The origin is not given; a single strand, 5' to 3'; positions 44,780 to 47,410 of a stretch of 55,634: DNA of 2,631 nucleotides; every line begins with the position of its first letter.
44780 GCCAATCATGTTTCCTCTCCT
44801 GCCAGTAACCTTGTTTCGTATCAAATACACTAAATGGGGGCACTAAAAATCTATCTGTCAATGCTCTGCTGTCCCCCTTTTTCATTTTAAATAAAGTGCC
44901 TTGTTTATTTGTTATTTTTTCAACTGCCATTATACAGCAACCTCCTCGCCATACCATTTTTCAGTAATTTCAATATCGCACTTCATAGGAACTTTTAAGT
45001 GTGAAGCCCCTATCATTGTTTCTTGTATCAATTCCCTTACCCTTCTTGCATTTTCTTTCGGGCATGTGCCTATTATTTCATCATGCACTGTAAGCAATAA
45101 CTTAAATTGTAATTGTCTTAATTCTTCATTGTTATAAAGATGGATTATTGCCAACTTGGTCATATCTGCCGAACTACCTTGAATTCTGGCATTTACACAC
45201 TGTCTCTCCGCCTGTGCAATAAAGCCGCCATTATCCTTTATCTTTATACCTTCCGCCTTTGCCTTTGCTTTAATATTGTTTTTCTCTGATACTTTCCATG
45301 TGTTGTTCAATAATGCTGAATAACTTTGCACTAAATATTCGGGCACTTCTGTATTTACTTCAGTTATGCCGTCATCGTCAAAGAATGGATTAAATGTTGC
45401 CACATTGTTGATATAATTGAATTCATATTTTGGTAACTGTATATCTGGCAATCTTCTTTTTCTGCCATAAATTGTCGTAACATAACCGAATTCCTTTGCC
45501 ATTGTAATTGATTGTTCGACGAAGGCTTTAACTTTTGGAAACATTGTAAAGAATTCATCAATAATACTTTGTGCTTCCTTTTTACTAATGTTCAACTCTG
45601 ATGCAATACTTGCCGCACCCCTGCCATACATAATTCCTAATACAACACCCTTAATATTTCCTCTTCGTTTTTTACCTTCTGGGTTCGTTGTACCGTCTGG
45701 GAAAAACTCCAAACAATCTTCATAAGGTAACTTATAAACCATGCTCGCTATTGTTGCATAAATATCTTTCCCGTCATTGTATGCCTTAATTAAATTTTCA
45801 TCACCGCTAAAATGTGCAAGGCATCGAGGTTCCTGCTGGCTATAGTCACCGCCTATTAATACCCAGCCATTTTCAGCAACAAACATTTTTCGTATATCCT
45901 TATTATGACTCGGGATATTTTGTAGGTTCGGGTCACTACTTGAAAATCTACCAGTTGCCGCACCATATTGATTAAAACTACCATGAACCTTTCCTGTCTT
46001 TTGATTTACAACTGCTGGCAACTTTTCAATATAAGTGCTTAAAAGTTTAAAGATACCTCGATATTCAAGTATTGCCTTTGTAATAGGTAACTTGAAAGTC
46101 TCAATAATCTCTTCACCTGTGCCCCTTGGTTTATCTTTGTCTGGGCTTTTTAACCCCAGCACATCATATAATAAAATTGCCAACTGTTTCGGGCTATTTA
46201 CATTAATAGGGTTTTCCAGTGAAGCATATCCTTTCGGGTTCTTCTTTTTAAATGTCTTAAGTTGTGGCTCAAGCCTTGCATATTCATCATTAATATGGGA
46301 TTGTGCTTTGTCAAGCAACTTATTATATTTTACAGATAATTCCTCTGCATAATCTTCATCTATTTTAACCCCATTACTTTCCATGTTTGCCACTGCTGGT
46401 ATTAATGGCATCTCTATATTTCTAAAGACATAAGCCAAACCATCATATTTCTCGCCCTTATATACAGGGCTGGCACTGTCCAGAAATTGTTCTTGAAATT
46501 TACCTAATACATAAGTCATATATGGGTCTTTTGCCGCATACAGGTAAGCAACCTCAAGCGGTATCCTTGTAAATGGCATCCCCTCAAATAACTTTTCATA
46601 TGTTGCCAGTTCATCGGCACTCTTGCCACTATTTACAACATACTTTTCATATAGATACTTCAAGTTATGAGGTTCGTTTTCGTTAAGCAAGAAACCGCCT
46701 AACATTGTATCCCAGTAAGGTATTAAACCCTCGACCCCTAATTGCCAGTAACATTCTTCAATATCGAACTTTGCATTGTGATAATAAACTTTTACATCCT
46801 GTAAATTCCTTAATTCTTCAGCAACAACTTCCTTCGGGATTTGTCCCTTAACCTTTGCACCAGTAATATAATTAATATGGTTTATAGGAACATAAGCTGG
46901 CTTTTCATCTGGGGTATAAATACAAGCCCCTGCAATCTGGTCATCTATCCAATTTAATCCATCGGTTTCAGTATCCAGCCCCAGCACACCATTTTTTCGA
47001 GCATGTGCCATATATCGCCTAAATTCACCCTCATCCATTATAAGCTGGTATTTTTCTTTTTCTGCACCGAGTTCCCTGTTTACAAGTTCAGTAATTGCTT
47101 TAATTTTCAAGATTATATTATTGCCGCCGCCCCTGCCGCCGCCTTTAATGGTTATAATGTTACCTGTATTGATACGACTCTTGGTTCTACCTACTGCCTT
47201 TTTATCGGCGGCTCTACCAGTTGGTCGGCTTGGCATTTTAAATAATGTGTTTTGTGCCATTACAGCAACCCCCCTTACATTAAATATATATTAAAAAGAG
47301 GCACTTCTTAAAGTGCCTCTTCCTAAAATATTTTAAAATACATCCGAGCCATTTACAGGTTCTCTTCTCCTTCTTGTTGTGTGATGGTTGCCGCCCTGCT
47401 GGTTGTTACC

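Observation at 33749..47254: The N-terminal peptide Q-x-T-L-F (beta-clamp-binding-motif-like) recurs on four functionally unrelated proteins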

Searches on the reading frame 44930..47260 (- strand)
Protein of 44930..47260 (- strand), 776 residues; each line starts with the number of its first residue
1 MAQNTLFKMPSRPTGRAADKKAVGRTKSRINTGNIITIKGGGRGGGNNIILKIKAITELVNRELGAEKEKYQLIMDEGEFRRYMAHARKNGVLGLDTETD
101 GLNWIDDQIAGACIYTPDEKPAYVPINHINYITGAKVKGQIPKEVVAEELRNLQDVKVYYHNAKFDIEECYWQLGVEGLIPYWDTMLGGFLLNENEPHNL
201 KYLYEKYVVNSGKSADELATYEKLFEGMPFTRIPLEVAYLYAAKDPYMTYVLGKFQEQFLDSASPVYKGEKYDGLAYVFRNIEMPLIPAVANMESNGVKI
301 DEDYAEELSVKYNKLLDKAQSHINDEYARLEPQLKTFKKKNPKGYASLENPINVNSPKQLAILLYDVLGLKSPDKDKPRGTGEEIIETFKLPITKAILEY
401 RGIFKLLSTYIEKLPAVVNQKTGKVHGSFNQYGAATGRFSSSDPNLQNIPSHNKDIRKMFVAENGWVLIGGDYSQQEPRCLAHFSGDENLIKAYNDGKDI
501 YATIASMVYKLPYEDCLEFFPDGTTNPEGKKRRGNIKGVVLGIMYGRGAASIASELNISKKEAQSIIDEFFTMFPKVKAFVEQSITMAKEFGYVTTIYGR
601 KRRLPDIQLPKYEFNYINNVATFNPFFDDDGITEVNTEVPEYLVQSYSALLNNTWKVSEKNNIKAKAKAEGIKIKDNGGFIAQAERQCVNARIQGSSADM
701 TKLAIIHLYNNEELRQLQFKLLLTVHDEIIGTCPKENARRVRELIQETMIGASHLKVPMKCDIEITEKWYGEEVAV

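Call 5: search_protein_families(library=pfam, proteins=[window:44930-47260:-], max_evalue=0.01)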
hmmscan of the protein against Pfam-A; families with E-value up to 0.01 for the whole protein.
window:44930-47260:- (776 aa): 2 families
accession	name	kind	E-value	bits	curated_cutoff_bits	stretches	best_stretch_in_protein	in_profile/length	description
PF00476.26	DNA_pol_A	-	3e-105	352.7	34.3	2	341-612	19-286/381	DNA polymerase family A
PF01612.26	DNA_pol_A_exo1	-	1.1e-12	48.5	23.6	1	71-252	1-164/173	3'-5' exonuclease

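Call 11: find_homologous_proteins(query=window:44930-47260:-, max_evalue=1e-30)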
Query window:44930-47260:- (776 aa): 7951 proteins with E <= 1e-30 among 8000 candidates; the best 120 are listed.
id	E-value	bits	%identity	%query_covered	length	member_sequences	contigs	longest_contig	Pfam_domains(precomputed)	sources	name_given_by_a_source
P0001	0.0e+0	1760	99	100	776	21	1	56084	PF01612.27,PF00476.27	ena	-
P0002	1.2e-288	978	57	100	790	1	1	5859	PF01612.27,PF00476.27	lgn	-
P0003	2.2e-271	921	56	100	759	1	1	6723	PF01612.27,PF00476.27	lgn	-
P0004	8.4e-271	919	56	94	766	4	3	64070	PF01612.27,PF00476.27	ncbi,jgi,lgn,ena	-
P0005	8.7e-270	915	54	100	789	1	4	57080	PF01612.27,PF00476.27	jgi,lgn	-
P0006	6.7e-268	909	55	94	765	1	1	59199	PF01612.27,PF00476.27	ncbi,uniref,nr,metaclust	ncbi:DNA polymerase [Clostridium phage phiCTP1]|uniref:DNA polymerase n=1 Tax=Clostridium phage phiC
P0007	1.8e-263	895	53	100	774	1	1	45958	PF01612.27,PF00476.27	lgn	-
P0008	4.0e-263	893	54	99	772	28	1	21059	PF01612.27,PF00476.27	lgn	-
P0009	2.0e-261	888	52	100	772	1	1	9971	PF01612.27,PF00476.27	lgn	-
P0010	1.3e-257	875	53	100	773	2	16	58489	PF01612.27,PF00476.27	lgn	-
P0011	2.2e-256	871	53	99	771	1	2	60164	PF01612.27,PF00476.27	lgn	-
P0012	3.7e-254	864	51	100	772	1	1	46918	PF01612.27,PF00476.27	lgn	-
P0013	6.7e-254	863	53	99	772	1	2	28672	PF01612.27,PF00476.27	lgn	-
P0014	1.4e-252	859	53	99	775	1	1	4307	PF01612.27,PF00476.27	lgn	-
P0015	9.1e-252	856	52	99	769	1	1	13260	PF01612.27,PF00476.27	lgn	-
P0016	9.7e-249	846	51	100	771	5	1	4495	PF01612.27,PF00476.27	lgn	-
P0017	8.7e-246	836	51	99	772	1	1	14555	PF01612.27,PF00476.27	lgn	-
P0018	4.5e-245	834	52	99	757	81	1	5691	PF01612.27,PF00476.27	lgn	-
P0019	7.1e-244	830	51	99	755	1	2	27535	PF01612.27,PF00476.27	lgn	-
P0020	7.1e-244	830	51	99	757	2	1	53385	PF01612.27,PF00476.27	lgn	-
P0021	1.4e-243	829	51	99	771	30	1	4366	PF01612.27,PF00476.27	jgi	-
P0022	5.0e-243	827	50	99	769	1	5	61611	PF01612.27,PF00476.27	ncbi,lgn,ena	-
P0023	6.0e-243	827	52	99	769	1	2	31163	PF01612.27,PF00476.27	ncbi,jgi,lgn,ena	-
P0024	1.8e-242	825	51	99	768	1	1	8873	PF01612.27,PF00476.27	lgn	-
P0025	2.0e-242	825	51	97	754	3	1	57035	PF01612.27,PF00476.27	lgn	-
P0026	6.0e-242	823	51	99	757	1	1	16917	PF01612.27,PF00476.27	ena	-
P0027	6.4e-242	823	52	99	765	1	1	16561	PF01612.27,PF00476.27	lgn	-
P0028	1.0e-241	823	51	99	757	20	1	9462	PF01612.27,PF00476.27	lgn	-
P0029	1.1e-241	823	51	99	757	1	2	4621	PF01612.27,PF00476.27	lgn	-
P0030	2.8e-241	821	51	99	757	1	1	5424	PF01612.27,PF00476.27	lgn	-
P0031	3.1e-241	821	51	99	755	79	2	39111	PF01612.27,PF00476.27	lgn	-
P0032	1.1e-240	819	52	96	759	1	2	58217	PF01612.27,PF00476.27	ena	-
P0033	1.2e-240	819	50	100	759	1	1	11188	PF01612.27,PF00476.27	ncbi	-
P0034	2.3e-240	818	52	94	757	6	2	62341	PF01612.27,PF00476.27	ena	-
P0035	2.5e-240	818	51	99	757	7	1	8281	PF01612.27,PF00476.27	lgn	-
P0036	2.7e-240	818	51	99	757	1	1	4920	PF01612.27,PF00476.27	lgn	-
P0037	3.2e-240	818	50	99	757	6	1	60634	PF01612.27,PF00476.27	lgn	-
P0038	4.6e-240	817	51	99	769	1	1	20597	PF01612.27,PF00476.27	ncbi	-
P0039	1.0e-239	816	50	99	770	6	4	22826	PF01612.27,PF00476.27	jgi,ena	-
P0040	1.2e-239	816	51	96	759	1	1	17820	PF01612.27,PF00476.27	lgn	-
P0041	1.3e-239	816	51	99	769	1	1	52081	PF01612.27,PF00476.27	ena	-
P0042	1.5e-239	816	50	98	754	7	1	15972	PF01612.27,PF00476.27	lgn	-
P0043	1.7e-239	815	51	93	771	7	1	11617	PF01612.27,PF00476.27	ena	-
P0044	1.8e-239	815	52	94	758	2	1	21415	PF01612.27,PF00476.27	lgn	-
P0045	2.1e-239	815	51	99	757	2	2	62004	PF01612.27,PF00476.27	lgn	-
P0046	1.1e-238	813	50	99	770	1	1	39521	PF01612.27,PF00476.27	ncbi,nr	ncbi:MAG: DNA polymerase [Tissierellaceae bacterium]|nr:DNA polymerase [Tissierellaceae bacterium]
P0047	1.3e-238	812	50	99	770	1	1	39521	PF01612.27,PF00476.27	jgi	-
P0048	1.3e-238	812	50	98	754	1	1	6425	PF01612.27,PF00476.27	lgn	-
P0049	1.5e-238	812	50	99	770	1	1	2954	PF01612.27,PF00476.27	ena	-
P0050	1.7e-238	812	51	99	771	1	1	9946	PF01612.27,PF00476.27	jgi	jgi:DNA polymerase-1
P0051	1.9e-238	812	50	99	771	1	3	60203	PF01612.27,PF00476.27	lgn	-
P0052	2.2e-238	812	49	96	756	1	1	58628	PF01612.27,PF00476.27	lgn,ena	-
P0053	2.3e-238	812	50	99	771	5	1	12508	PF01612.27,PF00476.27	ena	-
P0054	2.5e-238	812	50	99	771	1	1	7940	PF01612.27,PF00476.27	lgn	-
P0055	2.5e-238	811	50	99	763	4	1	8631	PF01612.27,PF00476.27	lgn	-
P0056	3.2e-238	811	51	99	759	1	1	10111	PF01612.27,PF00476.27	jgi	jgi:DNA polymerase I-like protein with 3'-5' exonuclease and polymerase domains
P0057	3.2e-238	811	52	99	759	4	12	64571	PF01612.27,PF00476.27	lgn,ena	-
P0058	3.3e-238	811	50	99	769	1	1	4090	PF01612.27,PF00476.27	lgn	-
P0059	3.6e-238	811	50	99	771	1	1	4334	PF01612.27,PF00476.27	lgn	-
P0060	3.8e-238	811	51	99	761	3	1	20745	PF01612.27,PF00476.27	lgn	-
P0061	4.5e-238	811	51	99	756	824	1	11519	PF01612.27,PF00476.27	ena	-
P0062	5.9e-238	810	50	99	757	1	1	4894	PF01612.27,PF00476.27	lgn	-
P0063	6.8e-238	810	50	99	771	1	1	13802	PF01612.27,PF00476.27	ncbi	-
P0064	9.6e-238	810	52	99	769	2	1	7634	PF01612.27,PF00476.27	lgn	-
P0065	1.1e-237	809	49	99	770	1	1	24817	PF01612.27,PF00476.27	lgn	-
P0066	1.4e-237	809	51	99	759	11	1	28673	PF01612.27,PF00476.27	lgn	-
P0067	1.4e-237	809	50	99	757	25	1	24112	PF01612.27,PF00476.27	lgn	-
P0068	7.4e-237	807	51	99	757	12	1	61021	PF01612.27,PF00476.27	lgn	-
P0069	8.5e-237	806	50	99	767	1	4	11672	PF01612.27,PF00476.27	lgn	-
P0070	1.2e-236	806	50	99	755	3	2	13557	PF01612.27,PF00476.27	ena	-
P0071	1.5e-236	806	49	99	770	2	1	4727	PF01612.27,PF00476.27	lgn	-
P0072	1.9e-236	805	52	95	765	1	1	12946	PF01612.27,PF00476.27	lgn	-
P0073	2.3e-236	805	50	99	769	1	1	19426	PF01612.27,PF00476.27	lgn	-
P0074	2.8e-236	805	51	99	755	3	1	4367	PF01612.27,PF00476.27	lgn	-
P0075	3.8e-236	804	50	99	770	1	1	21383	PF01612.27,PF00476.27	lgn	-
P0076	4.7e-236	804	50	99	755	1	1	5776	PF01612.27,PF00476.27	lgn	-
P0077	6.8e-236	803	50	99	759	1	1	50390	PF01612.27,PF00476.27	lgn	-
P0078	1.1e-235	803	50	99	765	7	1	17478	PF01612.27,PF00476.27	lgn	-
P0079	1.2e-235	803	50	99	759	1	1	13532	PF01612.27,PF00476.27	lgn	-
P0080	1.4e-235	802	52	94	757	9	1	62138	PF01612.27,PF00476.27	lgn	-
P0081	1.8e-235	802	51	99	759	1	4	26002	PF01612.27,PF00476.27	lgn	-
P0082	2.7e-235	801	50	99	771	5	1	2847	PF01612.27,PF00476.27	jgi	-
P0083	3.7e-235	801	50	99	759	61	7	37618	PF01612.27,PF00476.27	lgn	-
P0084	3.8e-235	801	50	99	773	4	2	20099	PF01612.27,PF00476.27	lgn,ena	-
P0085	4.7e-235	801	51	99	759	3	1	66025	PF01612.27,PF00476.27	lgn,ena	-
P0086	5.5e-235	800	50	99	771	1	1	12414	PF01612.27,PF00476.27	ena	-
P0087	6.7e-235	800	49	99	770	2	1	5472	PF01612.27,PF00476.27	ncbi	-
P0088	7.3e-235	800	48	99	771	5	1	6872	PF01612.27,PF00476.27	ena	-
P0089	1.1e-234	799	49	99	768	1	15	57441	PF01612.27,PF00476.27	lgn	-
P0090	2.4e-234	798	50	99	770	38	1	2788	PF01612.27,PF00476.27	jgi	jgi:DNA polymerase-1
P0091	2.4e-234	798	50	99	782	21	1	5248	PF01612.27,PF00476.27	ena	-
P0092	2.8e-234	798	49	99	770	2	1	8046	PF01612.27,PF00476.27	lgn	-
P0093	2.9e-234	798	51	94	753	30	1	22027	PF01612.27,PF00476.27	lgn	-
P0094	3.7e-234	798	49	99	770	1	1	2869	PF01612.27,PF00476.27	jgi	-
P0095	3.8e-234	798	49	99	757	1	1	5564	PF01612.27,PF00476.27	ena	-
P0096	4.1e-234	798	49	99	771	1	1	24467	PF01612.27,PF00476.27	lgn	-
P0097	4.3e-234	797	50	99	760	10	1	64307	PF01612.27,PF00476.27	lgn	-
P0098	6.3e-234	797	51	99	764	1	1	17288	PF01612.27,PF00476.27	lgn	-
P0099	6.3e-234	797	49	99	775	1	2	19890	PF01612.27,PF00476.27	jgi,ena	jgi:DNA polymerase I - 3''-5'' exonuclease and polymerase domains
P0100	6.9e-234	797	50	94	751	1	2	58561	PF01612.27,PF00476.27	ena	-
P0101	7.5e-234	797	49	99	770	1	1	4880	PF01612.27,PF00476.27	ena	-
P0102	9.2e-234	796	50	96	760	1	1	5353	PF01612.27,PF00476.27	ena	-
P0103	1.0e-233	796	50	99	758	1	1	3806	PF01612.27,PF00476.27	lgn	-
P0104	1.2e-233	796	49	99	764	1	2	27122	PF01612.27,PF00476.27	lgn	-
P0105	1.6e-233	796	51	97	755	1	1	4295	PF01612.27,PF00476.27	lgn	-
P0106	2.2e-233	795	49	99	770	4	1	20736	PF01612.27,PF00476.27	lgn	-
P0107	2.4e-233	795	49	99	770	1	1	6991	PF01612.27,PF00476.27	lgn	-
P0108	2.4e-233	795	50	97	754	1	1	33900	PF01612.27,PF00476.27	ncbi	-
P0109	3.0e-233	795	50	99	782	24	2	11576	PF01612.27,PF00476.27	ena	-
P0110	3.9e-233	794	50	99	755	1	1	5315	PF01612.27,PF00476.27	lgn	-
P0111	4.6e-233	794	51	99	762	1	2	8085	PF01612.27,PF00476.27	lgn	-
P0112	4.7e-233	794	50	99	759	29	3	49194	PF01612.27,PF00476.27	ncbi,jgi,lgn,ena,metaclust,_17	jgi:DNA polymerase I-like protein with 3'-5' exonuclease and polymerase domains|metaclust:\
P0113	5.4e-233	794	50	99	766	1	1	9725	PF01612.27,PF00476.27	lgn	-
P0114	5.5e-233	794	50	99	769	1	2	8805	PF01612.27,PF00476.27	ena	-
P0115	9.2e-233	793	49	99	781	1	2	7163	PF01612.27,PF00476.27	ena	-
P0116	1.3e-232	793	49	99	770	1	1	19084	PF01612.27,PF00476.27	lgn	-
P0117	2.1e-232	792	49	99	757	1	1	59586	PF01612.27,PF00476.27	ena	-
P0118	2.2e-232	792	51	94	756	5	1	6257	PF01612.27,PF00476.27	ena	-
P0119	2.7e-232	792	50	99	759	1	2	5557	PF01612.27,PF00476.27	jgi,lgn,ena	-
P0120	3.4e-232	791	50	99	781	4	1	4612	PF01612.27,PF00476.27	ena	-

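Call 19: find_encoding_contigs(protein=P0037, flank=10000, max_places=1)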
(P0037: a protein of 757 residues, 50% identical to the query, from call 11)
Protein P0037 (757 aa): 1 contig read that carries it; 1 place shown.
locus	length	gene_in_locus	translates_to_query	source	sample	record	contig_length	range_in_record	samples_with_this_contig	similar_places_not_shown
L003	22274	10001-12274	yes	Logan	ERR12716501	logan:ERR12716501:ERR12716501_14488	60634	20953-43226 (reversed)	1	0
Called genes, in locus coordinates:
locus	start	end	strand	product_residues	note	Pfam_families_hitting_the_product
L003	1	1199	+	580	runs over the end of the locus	PF13872:AAA_34 (faint), PF00176:SNF2-rel_dom, PF00271:Helicase_C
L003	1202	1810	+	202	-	PF07486:Hydrolase_2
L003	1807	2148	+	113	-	-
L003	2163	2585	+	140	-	-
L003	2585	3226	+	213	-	PF02511:Thy1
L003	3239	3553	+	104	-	PF07659:DUF1599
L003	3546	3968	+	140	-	-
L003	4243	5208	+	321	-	-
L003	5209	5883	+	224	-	-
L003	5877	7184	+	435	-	PF03796:DnaB_C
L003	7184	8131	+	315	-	PF01807:Zn_ribbon_DnaG (weak), PF13155:Toprim_2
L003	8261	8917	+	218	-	-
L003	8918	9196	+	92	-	-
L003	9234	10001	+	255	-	-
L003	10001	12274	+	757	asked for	PF01612:DNA_pol_A_exo1, PF00476:DNA_pol_A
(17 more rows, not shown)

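Call 20: find_encoding_contigs(protein=P0051, flank=10000, max_places=1)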
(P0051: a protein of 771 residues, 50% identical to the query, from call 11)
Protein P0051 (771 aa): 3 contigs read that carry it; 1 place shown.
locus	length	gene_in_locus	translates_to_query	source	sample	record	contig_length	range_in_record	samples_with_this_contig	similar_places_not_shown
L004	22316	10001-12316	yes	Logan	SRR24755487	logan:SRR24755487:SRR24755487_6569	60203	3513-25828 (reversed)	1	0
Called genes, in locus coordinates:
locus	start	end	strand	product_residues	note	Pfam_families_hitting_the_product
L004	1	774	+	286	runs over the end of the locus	PF13730:HTH_36 (weak)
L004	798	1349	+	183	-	PF03819:MazG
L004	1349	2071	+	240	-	PF02511:Thy1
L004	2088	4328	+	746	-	PF02867:Ribonuc_red_lgC, PF12637:TSCPD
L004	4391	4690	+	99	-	-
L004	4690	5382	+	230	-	-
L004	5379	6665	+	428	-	PF03796:DnaB_C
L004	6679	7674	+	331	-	PF13155:Toprim_2, PF13362:Toprim_3 (weak)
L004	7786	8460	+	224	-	-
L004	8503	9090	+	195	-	PF00196:GerE (faint)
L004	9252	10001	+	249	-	-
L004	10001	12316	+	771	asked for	PF01612:DNA_pol_A_exo1, PF00476:DNA_pol_A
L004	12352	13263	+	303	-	-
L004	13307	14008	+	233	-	PF00733:Asn_synthase, PF02540:NAD_synthase (weak), PF06508:QueC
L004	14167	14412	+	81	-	-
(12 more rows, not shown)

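Call 25: find_encoding_contigs(protein=P0052, flank=10000, max_places=1)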
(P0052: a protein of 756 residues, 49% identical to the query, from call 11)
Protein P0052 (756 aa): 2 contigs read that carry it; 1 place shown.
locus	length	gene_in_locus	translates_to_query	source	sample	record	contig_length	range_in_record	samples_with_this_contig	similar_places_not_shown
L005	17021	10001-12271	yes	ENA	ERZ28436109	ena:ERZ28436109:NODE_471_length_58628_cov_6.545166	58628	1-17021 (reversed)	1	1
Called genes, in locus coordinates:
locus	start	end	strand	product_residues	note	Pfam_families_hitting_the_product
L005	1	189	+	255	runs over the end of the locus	PF25223:DUF7841 (weak)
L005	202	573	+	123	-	-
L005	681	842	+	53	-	-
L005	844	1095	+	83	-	-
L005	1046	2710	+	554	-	PF04851:ResIII, PF00176:SNF2-rel_dom, PF00270:DEAD (weak), PF00271:Helicase_C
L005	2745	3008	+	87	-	-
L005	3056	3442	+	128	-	-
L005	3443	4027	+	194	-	PF01336:tRNA_anti-codon (faint), PF22657:SSB_1 (faint), PF00436:SSB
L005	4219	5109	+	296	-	-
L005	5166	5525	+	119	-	-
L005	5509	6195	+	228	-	PF01695:IstB_IS21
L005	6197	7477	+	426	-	PF03796:DnaB_C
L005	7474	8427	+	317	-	PF13155:Toprim_2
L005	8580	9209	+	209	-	-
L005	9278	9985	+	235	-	-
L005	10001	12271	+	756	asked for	PF01612:DNA_pol_A_exo1, PF00476:DNA_pol_A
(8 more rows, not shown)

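Call 63: search_dna_similar(query=window:44933-47260:-, collection=phages, mode=protein, max_rows=40, rows=best, max_evalue=1e-20)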
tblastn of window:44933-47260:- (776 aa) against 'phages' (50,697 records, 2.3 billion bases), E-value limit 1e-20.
Records with a match: 1993; places in all: 1993; records where one place covers at least 80% of the query: 34.
Best place of each record, by identity: <60% 1993.
By first word of the organism name: Vibrio 437; Salmonella 282; Bacillus 152; Staphylococcus 142; Escherichia 139; Enterococcus 112; Klebsiella 96; Listeria 66; Gordonia 56; Clostridium 47; and 66 more.
By host as written in the record: - 479; Escherichia coli 48; Staphylococcus aureus 47; Listeria monocytogenes 46; Salmonella enterica subsp. enterica serovar Enteritidis PT1 39; Vibrio harveyi BAA-1116 36; Rhodococcus erythropolis RIA 643 36; Enterococcus faecalis 32; and 436 more.
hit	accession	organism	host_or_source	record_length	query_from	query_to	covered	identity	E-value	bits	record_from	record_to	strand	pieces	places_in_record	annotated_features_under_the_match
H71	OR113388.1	Clostridium phage vB_CtyS-FA88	Clostridium sp.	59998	56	776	93%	55.9%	0e+0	822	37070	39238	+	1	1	putative DNA polymerase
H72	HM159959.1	Clostridium phage phiCTP1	-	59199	56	776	93%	55.1%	0e+0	806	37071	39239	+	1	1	putative DNA polymerase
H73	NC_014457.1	Clostridium phage phiCTP1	-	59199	56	776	93%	55.1%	0e+0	806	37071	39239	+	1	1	DNA polymerase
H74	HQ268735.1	Streptococcus phage Dp-1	Streptococcus pneumoniae strain R6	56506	59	776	93%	45.4%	0e+0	642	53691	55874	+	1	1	DNA polymerase I | hypothetical protein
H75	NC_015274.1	Streptococcus phage Dp-1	Streptococcus pneumoniae strain R6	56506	59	776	93%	45.4%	0e+0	642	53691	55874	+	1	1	DNA polymerase | hypothetical protein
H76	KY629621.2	Streptococcus virus MS1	Streptococcus pneumoniae R6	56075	70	776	91%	45.6%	0e+0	622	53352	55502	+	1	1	DNA polymerase I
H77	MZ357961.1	Bacillus phage Flasso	Bacillus cereus MCR1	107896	56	775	93%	44.8%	0e+0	598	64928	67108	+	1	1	DNA polymerase I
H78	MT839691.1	Bacteriophage sp.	human fecal samples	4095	109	773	82%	42.6%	4e-73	493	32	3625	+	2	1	record has no annotation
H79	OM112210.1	Bacillus phage PK2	Bacillus sp. (in: Bacteria)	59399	71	769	90%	32.5%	3e-89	314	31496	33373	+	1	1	DNA polymerase I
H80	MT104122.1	Sporosarcina phage Lietuvens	Sporosarcina aquimarina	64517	69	776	91%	31.1%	1e-72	265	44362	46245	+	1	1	DNA polymerase I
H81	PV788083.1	Clostridium phage CS32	Clostridium sporogenes ATCC-15579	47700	73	607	69%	40.5%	6e-112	380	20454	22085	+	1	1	DNA polymerase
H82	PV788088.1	Clostridium phage CS38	Clostridium sporogenes ATCC-15579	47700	73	607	69%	40.5%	6e-112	380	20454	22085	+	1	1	DNA polymerase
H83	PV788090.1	Clostridium phage CS43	Clostridium sporogenes ATCC-15579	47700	73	607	69%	40.5%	6e-112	380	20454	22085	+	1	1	DNA polymerase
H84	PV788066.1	Clostridium phage CS06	Clostridium sporogenes ATCC-15579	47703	73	607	69%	40.5%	6e-112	380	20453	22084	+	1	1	DNA polymerase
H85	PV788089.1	Clostridium phage CS42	Clostridium sporogenes ATCC-15579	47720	73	607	69%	40.5%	6e-112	380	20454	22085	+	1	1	DNA polymerase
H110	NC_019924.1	Clostridium phage phi8074-B1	Clostridium sporogenes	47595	73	607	69%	40.1%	1e-112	382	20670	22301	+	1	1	DNA polymerase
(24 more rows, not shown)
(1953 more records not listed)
